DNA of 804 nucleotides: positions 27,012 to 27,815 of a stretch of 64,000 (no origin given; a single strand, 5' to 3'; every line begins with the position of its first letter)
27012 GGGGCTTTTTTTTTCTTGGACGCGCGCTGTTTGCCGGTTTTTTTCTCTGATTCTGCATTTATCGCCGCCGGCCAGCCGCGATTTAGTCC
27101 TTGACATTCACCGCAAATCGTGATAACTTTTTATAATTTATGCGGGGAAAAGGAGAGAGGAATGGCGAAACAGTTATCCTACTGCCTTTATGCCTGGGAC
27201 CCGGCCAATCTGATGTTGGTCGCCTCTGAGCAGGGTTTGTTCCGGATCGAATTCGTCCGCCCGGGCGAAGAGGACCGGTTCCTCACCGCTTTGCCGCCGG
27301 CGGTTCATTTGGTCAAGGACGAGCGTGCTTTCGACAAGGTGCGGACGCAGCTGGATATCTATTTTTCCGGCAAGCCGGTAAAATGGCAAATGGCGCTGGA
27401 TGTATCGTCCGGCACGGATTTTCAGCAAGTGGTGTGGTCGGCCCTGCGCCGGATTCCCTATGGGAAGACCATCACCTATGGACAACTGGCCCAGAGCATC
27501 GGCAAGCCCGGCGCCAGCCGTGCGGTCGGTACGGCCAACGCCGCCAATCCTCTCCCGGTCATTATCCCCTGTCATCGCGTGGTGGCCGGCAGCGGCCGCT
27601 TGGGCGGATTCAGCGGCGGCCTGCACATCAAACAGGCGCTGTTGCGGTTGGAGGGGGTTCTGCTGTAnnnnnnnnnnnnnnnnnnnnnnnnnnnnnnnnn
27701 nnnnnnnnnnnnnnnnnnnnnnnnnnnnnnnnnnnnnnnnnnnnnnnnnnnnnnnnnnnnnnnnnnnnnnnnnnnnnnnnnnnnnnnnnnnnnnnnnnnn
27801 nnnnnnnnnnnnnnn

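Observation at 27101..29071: ogt–NUDIX–SSB-like three-gene operon with translational coupling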

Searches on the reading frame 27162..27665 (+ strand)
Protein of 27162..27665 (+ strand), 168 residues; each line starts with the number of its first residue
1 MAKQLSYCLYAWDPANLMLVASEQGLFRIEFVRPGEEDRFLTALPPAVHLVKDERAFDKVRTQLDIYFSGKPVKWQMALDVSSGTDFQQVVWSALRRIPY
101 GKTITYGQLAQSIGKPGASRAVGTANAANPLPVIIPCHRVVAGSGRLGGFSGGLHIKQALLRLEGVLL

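Call 6: search_protein_families(library=pfam, proteins=[window:27162-27665:+], max_evalue=0.1)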
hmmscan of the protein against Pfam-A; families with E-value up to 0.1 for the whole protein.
window:27162-27665:+ (168 aa): 2 families
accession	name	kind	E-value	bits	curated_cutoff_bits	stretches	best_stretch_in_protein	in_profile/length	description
PF01035.26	DNA_binding_1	-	9.3e-36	122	27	1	86-166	1-81/81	6-O-methylguanine DNA methyltransferase, DNA binding domain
PF02870.21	Methyltransf_1N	-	4.1e-06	27.7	21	1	7-80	3-70/71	6-O-methylguanine DNA methyltransferase, ribonuclease-like domain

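Call 7: search_protein_families(library=ncbifam, proteins=[window:27162-27665:+], max_evalue=0.1)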
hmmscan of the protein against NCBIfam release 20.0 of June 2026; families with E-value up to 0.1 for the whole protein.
window:27162-27665:+ (168 aa): 5 families
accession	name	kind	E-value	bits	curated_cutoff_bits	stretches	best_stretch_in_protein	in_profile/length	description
TIGR00589.1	ogt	superfamily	3.2e-34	116.8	46.4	1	85-164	1-80/80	methylated-DNA--[protein]-cysteine S-methyltransferase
NF007626.0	PRK10286.1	equivalog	3e-30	105.5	192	1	63-168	65-170/171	methylated-DNA--[protein]-cysteine S-methyltransferase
NF011964.0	PRK15435.1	equivalog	3.6e-29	101.9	345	1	7-164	191-348/354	bifunctional DNA-binding transcriptional regulator/O6-methylguanine-DNA methyltransferase Ada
NF041132.1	DNA_protcyst_Mta_Thcoc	equivalog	2.7e-16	59.9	250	1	78-165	84-169/169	methylated-DNA--protein-cysteine methyltransferase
NF003022.0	PRK03887.1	equivalog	7.8e-16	58.4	164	1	78-166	84-170/175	methylated-DNA--protein-cysteine methyltransferase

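Call 77: search_protein_families(library=padloc, proteins=[window:27162-27665:+], max_evalue=0.01)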
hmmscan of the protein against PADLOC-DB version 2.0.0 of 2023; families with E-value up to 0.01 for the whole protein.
window:27162-27665:+ (168 aa): 0 families
